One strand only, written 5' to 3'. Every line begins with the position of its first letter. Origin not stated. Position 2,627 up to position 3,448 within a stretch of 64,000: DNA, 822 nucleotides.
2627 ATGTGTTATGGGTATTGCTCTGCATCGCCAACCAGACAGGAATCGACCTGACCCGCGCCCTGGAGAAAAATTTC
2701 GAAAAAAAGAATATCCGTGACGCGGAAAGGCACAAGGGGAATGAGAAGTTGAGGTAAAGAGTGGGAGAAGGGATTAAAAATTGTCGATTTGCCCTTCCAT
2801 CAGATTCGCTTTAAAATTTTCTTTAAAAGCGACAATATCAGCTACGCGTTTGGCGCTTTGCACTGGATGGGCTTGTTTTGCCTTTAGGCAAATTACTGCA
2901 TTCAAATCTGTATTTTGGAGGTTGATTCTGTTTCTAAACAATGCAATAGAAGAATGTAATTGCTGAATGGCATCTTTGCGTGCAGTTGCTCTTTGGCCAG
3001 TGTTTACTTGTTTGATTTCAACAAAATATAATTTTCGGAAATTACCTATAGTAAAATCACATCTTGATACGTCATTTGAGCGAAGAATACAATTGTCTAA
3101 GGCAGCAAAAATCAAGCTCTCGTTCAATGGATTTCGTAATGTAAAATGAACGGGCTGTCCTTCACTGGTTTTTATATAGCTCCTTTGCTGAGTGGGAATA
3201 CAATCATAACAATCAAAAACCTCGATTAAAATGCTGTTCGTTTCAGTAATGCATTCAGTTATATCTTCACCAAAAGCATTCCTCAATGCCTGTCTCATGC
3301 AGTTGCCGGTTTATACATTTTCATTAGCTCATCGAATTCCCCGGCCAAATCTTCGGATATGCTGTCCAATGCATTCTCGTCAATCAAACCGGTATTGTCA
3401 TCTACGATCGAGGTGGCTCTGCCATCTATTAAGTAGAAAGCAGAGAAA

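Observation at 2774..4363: AT-rich two-gene cassette: ABC-type ATPase translationally coupled to a PD-(D/E)xK-like nuclease (candidate anti-phage system)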

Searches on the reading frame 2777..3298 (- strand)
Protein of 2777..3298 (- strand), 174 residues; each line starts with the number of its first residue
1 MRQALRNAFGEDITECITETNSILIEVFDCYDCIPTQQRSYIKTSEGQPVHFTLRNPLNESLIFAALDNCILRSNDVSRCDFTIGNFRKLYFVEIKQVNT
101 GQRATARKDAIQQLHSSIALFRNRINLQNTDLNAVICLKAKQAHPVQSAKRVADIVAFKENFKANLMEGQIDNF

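Call 6: search_protein_families(library=pfam, proteins=[window:2777-3298:-], max_evalue=1)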
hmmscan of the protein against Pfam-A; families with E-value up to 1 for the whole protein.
window:2777-3298:- (174 aa): 0 families

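Call 7: search_protein_families(library=padloc, proteins=[window:2777-3298:-], max_evalue=1)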
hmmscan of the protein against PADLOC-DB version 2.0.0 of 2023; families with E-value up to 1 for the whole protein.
window:2777-3298:- (174 aa): 5 families
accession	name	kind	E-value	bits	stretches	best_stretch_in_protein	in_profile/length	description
PDLC04563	PDC-M29B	-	2.4e-16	58.3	1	15-153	9-145/164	-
PDLC04564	PDC-M29B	-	2.6e-08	32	1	41-141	30-129/162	-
PDLC04225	HEC-02B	-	0.0028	15.7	1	72-147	33-108/173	-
PDLC04434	PDC-M13A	-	0.0054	14.8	1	10-42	30-63/78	-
PDLC04227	HEC-02B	-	0.032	12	0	80-110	45-75/184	-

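Call 8: search_protein_families(library=ncbifam, proteins=[window:2777-3298:-], max_evalue=1)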
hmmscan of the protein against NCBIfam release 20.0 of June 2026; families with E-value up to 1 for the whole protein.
window:2777-3298:- (174 aa): 0 families

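Call 10: find_homologous_proteins(query=window:2777-3298:-)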
Query window:2777-3298:- (174 aa): 52 proteins with E <= 0.001 among 59 candidates.
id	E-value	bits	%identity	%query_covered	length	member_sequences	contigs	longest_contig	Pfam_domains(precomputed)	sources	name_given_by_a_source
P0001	5.8e-110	383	100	100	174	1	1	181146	-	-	-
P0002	1.7e-76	274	72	100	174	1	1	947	-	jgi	jgi:hypothetical protein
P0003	1.0e-74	268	71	100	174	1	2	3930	-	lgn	-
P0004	1.1e-73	265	71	100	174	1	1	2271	-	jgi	jgi:hypothetical protein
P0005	3.1e-73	263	68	100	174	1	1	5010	-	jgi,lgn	jgi:hypothetical protein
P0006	5.4e-73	262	71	100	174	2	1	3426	-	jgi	jgi:hypothetical protein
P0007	1.0e-72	261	68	100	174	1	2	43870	-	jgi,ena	-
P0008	1.4e-72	261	68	100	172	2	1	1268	-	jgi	jgi:hypothetical protein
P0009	6.0e-71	256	67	100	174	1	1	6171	-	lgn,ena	-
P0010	6.3e-71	256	68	100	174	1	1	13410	-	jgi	jgi:hypothetical protein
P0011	8.3e-71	255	71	98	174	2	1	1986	-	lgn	-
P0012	8.2e-70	252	67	100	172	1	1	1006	-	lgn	-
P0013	9.8e-70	252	67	100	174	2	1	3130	-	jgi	jgi:hypothetical protein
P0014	1.5e-67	245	64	100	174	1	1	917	-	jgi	-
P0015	2.7e-67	244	65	98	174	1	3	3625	-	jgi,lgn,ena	-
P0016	4.8e-67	243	65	100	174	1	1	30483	-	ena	-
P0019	5.0e-66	240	64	100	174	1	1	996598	-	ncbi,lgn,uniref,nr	ncbi:hypothetical protein SAMN05518672_104129 [Chitinophaga sp. CF118]|uniref:hypothetical protein n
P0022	2.5e-65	237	63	100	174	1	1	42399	-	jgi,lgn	jgi:hypothetical protein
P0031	2.5e-60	221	59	100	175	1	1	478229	-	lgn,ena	-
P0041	3.6e-57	211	59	100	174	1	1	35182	-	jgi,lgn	jgi:hypothetical protein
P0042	1.4e-54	203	58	98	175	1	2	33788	-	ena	-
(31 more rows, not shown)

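Call 15: search_solved_structures(query=A1, max_evalue=10, show_alignments=2)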
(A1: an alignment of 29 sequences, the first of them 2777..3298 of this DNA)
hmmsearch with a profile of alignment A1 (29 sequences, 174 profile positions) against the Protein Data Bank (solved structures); distinct sequences matched with E-value up to 10: 1.
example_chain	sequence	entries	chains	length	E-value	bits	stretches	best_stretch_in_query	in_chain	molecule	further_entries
2jq9_A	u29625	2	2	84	0.64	12.9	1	98-163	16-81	Vacuolar protein sorting-associating protein 4A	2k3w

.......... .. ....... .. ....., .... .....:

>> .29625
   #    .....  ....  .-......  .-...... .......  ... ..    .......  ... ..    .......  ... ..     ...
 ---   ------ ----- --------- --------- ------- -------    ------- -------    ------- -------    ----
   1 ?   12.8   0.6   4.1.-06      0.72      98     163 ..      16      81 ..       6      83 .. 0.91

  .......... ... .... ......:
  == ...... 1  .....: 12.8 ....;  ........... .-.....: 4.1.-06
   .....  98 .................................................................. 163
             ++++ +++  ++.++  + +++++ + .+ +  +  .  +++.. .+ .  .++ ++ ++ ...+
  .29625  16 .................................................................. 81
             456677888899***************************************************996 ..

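Call 17: find_encoding_contigs(protein=P0019, flank=10000, max_places=3)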
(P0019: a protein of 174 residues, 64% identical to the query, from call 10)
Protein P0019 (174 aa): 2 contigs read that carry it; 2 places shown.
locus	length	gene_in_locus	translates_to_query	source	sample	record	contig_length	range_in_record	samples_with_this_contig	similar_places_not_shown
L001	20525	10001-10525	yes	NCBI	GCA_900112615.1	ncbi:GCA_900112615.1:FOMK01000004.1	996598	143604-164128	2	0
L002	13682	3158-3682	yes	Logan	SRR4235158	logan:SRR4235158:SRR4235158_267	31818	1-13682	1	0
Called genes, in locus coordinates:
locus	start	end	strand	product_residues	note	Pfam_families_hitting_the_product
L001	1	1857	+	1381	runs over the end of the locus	PF23748:Beta-prop_LRRK2 (faint), PF07494:Reg_prop (weak), PF08450:SGL (faint), PF07494:Reg_prop (weak), PF07495:Y_Y_Y, PF00512:HisKA, PF02518:HATPase_c, PF00072:Response_reg, +3 more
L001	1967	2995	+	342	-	PF06580:His_kinase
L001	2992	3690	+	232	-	PF00072:Response_reg, PF04397:LytTR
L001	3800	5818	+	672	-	PF07715:Plug (weak)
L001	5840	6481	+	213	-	-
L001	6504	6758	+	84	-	-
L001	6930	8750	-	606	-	PF02838:Glyco_hydro_20b, PF00728:Glyco_hydro_20, PF13290:CHB_HEX_C_1 (weak), PF13287:Fn3_assoc (faint)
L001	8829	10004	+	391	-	PF13175:AAA_15 (weak), PF13304:AAA_21 (weak), PF13175:AAA_15 (weak)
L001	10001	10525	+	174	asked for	-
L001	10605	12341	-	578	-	PF22848:ASD1_dom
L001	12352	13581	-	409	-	PF18329:SGBP_B_XBD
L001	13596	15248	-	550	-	PF14322:SusD-like_3, PF07980:SusD_RagB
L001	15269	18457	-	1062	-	PF13620:CarboxypepD_reg, PF13715:CarbopepD_reg_2, PF07715:Plug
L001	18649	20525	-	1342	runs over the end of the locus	PF07494:Reg_prop (faint), PF23748:Beta-prop_LRRK2 (faint), PF07495:Y_Y_Y, PF00512:HisKA, PF02518:HATPase_c, PF00072:Response_reg, PF00165:HTH_AraC (faint), PF12833:HTH_18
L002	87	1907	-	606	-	PF02838:Glyco_hydro_20b, PF00728:Glyco_hydro_20, PF13290:CHB_HEX_C_1 (weak), PF13287:Fn3_assoc (faint)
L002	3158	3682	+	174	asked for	-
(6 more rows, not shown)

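Call 19: find_encoding_contigs(protein=P0031, flank=10000, max_places=2)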
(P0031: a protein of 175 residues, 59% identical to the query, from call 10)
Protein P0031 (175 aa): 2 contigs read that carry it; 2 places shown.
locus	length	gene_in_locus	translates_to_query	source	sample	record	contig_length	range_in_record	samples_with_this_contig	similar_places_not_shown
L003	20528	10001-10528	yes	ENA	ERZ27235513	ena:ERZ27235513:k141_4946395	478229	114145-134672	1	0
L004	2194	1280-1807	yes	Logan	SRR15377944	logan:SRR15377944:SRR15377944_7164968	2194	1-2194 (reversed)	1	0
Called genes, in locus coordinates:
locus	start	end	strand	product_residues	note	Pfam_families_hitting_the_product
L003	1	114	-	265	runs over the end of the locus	PF00174:Oxidored_molyb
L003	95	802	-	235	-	PF01292:Ni_hydr_CYTB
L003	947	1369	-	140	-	PF02566:OsmC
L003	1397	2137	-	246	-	PF00106:adh_short, PF08659:KR, PF23441:SDR, PF13561:adh_short_C2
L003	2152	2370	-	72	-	PF01361:Tautomerase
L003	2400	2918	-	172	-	PF04264:YceI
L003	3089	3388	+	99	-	PF03992:ABM (weak)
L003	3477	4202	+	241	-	-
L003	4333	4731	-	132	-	PF04993:TfoX_N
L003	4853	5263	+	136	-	PF07080:DUF1348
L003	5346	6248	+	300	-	PF02311:AraC_binding, PF12833:HTH_18, PF00165:HTH_AraC (weak)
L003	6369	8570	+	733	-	PF06452:CBM9_1, PF19313:DUF5916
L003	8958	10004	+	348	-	PF13304:AAA_21 (faint), PF13175:AAA_15 (weak)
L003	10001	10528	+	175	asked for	-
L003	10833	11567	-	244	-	PF03575:Peptidase_S51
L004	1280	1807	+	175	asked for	-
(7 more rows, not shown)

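Call 20: find_encoding_contigs(protein=P0007, flank=10000, max_places=2)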
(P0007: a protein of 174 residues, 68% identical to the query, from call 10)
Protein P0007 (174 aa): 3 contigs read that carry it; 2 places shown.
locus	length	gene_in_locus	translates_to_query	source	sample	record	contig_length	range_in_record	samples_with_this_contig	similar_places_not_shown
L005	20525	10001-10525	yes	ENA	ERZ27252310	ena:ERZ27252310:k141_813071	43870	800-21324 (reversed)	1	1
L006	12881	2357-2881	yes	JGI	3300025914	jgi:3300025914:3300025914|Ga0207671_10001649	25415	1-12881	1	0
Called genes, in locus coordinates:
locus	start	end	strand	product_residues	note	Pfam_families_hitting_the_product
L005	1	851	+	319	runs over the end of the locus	PF00070:Pyr_redox (faint), PF03486:HI0933_like (faint), PF07992:Pyr_redox_2, PF12831:FAD_oxidored (faint), PF13738:Pyr_redox_3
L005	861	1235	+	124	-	PF00903:Glyoxalase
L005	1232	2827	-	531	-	PF02838:Glyco_hydro_20b, PF00728:Glyco_hydro_20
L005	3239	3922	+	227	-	-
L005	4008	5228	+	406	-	PF00764:Arginosuc_synth, PF20979:Arginosuc_syn_C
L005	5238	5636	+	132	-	PF07883:Cupin_2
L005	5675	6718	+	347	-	PF01118:Semialdhyde_dh, PF22698:Semialdhyde_dhC_1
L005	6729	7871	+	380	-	PF00202:Aminotran_3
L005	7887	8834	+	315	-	PF02729:OTCace_N, PF00185:OTCace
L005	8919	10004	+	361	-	PF13175:AAA_15 (weak), PF13476:AAA_23 (weak), PF13304:AAA_21 (faint), PF13175:AAA_15 (weak)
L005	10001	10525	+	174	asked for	-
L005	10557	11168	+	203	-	PF04299:FMN_bind_2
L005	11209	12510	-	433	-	PF01266:DAO (faint), PF07992:Pyr_redox_2, PF13450:NAD_binding_8 (faint), PF13738:Pyr_redox_3 (faint), PF00070:Pyr_redox (weak), PF22366:NDH2_C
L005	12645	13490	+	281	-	PF00696:AA_kinase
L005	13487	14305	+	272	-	PF03807:F420_oxidored, PF07991:KARI_N (weak), PF14748:P5CR_dimer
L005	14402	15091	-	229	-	PF00300:His_Phos_1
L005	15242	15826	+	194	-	PF01184:Gpr1_Fun34_YaaH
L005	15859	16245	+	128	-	PF08327:AHSA1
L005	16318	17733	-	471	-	PF00691:OmpA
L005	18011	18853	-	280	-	PF11716:MDMPI_N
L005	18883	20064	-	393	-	PF01053:Cys_Met_Meta_PP, PF01041:DegT_DnrJ_EryC1 (faint)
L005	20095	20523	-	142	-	PF02566:OsmC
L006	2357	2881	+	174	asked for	-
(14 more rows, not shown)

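Call 22: predict_structure(alignment_id=A1)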
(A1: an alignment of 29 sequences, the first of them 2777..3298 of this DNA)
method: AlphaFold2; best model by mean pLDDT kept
length: 174 residues; sequences in the alignment: 29
mean_pLDDT: 89.7   pTM: 0.87
mean pLDDT of the five models: 89.7, 89.1, 88.6, 88.6, 81.1
residues with pLDDT >= 90: 115; 70-90: 49; 50-70: 9; < 50: 1
segments of 3 or more residues with pLDDT < 50: none
pLDDT, mean of each block of 10 residues (from residue 1): 93 92 96 87 92 97 94 82 97 89 87 95 95 90 59 86 92 95
secondary structure, 60 per line:
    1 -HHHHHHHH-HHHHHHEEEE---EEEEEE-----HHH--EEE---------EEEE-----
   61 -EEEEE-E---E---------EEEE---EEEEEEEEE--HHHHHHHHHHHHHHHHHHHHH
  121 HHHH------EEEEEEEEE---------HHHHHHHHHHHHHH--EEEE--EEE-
elements in order: H2-9 H11-16 E17-20 E24-29 E40-42 E52-55 E62-66 E82-85 E89-97 H100-124 E131-139 H149-162 E165-168 E171-173

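Call 26: fold_search(model_id=the predicted structure, library=pdb)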
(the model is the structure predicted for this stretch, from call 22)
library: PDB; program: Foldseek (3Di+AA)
matches with E <= 10: 785; with E <= 0.001: 0
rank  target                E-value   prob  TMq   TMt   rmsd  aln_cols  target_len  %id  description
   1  8dgc_A                5.2e-02  0.08  0.17  0.04  13.0       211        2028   11  Avs3 bound to phage PhiV-1 terminase (released 2022-08-03)
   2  3vm8_A                9.2e-02  0.20  0.24  0.23  13.6       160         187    6  Crystal structure of the human APOBEC3C having HIV-1 Vif-binding interface (released 2012-10-03)
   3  6qnz_B                1.4e-01  0.75  0.33  0.12   4.4        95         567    6  Crystal structure of the site-specific DNA nickase N.BspD6I E418A Mutant (released 2020-03-04)
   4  9f9l_D                1.6e-01  0.69  0.28  0.33   5.3        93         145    9  Crystal structure of MUS81-EME1 bound by compound 16. (released 2024-07-03)
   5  2bhn_C                1.6e-01  0.51  0.29  0.27   5.4        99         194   13  XPF from Aeropyrum pernix (released 2005-02-23)
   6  6xl1_A                1.7e-01  0.47  0.31  0.17   5.7       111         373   13  crystal structure of cA4-activated Card1(D294N) (released 2020-12-30)
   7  9u49_A                1.9e-01  0.41  0.30  0.16   5.8       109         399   16  crystal structure of Cdn1 in complex with cA4 (released 2026-02-04)
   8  6qnz_A                2.1e-01  0.69  0.34  0.12   4.4        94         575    6  Crystal structure of the site-specific DNA nickase N.BspD6I E418A Mutant (released 2020-03-04)
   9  6hz4_M                2.1e-01  0.21  0.22  0.13   9.5       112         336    9  Structure of McrBC without DNA binding domains (one half of the full complex) (released 2019-07-24)
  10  4iou_A                2.1e-01  0.11  0.19  0.18  16.2       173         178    8  Crystal structure of the HIV-1 Vif binding, catalytically active domain of APOBEC3F (released 2013-05-29)
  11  6uuk_A                2.3e-01  0.28  0.23  0.16   8.1        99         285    7  Crystal structure of muramoyltetrapeptide carboxypeptidase from Oxalobacter formigenes (released 2020-11-04)
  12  3e42_A                2.3e-01  0.09  0.20  0.16   8.0        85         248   15  Q138F HincII bound to GTCGAC and Ca2+ (cocrystallized) (released 2008-08-26)
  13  8q3y_A                2.6e-01  0.35  0.32  0.16   6.7       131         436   10  Crystal structure of apo Can2 from Thermoanaerobacter brockii (released 2023-11-22)
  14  8z4i_B                2.7e-01  0.38  0.29  0.15   4.7        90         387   18  crystal structure of Cdn1 in complex with cA3 (released 2026-02-04)
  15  5liq_B                3.1e-01  0.60  0.34  0.12   4.4        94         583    6  The structure of C160S,C508S,C578S mutant of Nt.BspD6I nicking endonuclease at 0.185 nm resolution . (released 2017-08-02)
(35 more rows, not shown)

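Call 28: search_protein_representatives(alignment_id=A1)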
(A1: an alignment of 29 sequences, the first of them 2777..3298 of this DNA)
Query: 29 sequences, 174 profile positions. Proteins with E-value up to 0.001 (for the whole library): 551; up to 1e-10: 239; up to 1e-30: 11. The best 150 are listed.
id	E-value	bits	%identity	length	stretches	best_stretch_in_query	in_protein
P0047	6.2e-76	270.2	-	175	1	1-174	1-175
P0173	5.0e-64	231.5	-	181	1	1-174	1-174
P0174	3.4e-49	183.2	-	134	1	1-122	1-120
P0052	1.7e-48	180.9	-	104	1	1-104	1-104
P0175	3.9e-35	137.4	-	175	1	2-174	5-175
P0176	1.0e-32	129.5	-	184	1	4-174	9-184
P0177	3.7e-32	127.7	-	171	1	1-174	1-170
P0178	6.7e-32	126.9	-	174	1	1-174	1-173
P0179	5.8e-31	123.8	-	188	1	4-174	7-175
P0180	6.9e-31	123.6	-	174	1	1-170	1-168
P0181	8.2e-31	123.3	-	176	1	1-174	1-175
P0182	1.4e-30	122.6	-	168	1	18-174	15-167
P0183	2.5e-30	121.8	-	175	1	1-173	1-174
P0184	1.1e-29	119.7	-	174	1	1-171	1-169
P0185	3.2e-29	118.2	-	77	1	1-76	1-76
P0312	4.8e-16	75.2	-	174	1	1-172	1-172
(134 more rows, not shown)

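Call 44: search_protein_families(library=pfam, alignment_id=A5, max_evalue=1)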
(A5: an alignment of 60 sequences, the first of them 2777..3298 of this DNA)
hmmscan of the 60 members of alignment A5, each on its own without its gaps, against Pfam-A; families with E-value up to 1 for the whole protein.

A. member 1, window:2777-3298:- (174 aa): 0 families

B. families by the number of members that match (of 60 scanned): 58 families (the first 25 are shown)
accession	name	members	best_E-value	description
PF13588.12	HSDR_N_2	11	0.00099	Type I restriction enzyme R protein N terminus (HSDR_N)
PF14082.12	SduA_C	8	0.00058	Shedu protein SduA, C-terminal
PF08378.17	NERD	6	0.016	Nuclease-related domain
PF15411.12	PH_10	3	0.016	Pleckstrin homology domain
PF10881.14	DUF2726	2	0.002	Protein of unknown function (DUF2726)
PF08011.17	PDDEXK_9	2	0.0044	PD-(D/E)XK nuclease superfamily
PF04313.20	HSDR_N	2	0.023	Type I restriction enzyme R protein N terminus (HSDR_N)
PF19897.4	DUF6370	1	0.00053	Family of unknown function (DUF6370)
PF14677.12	FANCI_S3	1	0.0019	FANCI solenoid 3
PF15237.11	PTRF_SDPR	1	0.0036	PTRF/SDPR family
PF08785.16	Ku_PK_bind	1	0.0061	Ku C terminal domain like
PF09177.16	STX6_10_61_N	1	0.012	Syntaxin 6/10/61, N-terminal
PF25828.1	CC_Cfap43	1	0.016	Cfap43 coiled coil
PF22095.1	BT_3535-like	1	0.018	BT_3535-like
PF04661.18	Pox_I3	1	0.021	Poxvirus I3 ssDNA-binding protein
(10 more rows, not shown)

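Call 46: find_related_loci(query=A1, collection=viral_contigs, flank=10000)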
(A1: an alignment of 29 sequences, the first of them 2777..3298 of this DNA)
Query A1 (174 aa) in viral_contigs; peptide patterns used: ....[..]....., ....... (x = any residue, [..] = any of these).
101 stretches matched a pattern, but none encodes a relative of the query by tblastn (E <= 1e-3).

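Call 47: find_related_loci(query=A1, collection=metagenome_contigs, flank=10000)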
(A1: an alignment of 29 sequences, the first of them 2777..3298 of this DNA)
Query A1 (174 aa) in metagenome_contigs; peptide patterns used: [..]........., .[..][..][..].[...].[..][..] (x = any residue, [..] = any of these).
215 stretches matched a pattern; 12 encode a relative of the query (tblastn E <= 1e-3); 12 distinct loci.
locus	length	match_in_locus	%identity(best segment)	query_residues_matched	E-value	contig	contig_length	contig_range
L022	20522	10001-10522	68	1-174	3e-80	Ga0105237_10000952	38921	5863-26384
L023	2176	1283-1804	70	1-174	4e-82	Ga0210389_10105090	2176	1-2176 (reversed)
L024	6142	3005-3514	71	1-170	9e-79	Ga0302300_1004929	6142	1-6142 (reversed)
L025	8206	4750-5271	67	1-174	2e-77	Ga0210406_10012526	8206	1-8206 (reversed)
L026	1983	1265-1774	65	1-170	1e-77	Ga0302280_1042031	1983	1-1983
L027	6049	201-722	60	1-174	7e-70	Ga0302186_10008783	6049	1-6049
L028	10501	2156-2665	59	1-170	1e-66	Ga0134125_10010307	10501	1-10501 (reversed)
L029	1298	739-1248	59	5-174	7e-70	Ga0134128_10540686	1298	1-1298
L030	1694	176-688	60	1-170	4e-67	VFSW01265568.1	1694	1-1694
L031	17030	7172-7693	60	1-174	1e-64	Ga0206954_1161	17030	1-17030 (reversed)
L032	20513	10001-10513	57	1-170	4e-61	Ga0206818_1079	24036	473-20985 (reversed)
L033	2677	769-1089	53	63-169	7e-31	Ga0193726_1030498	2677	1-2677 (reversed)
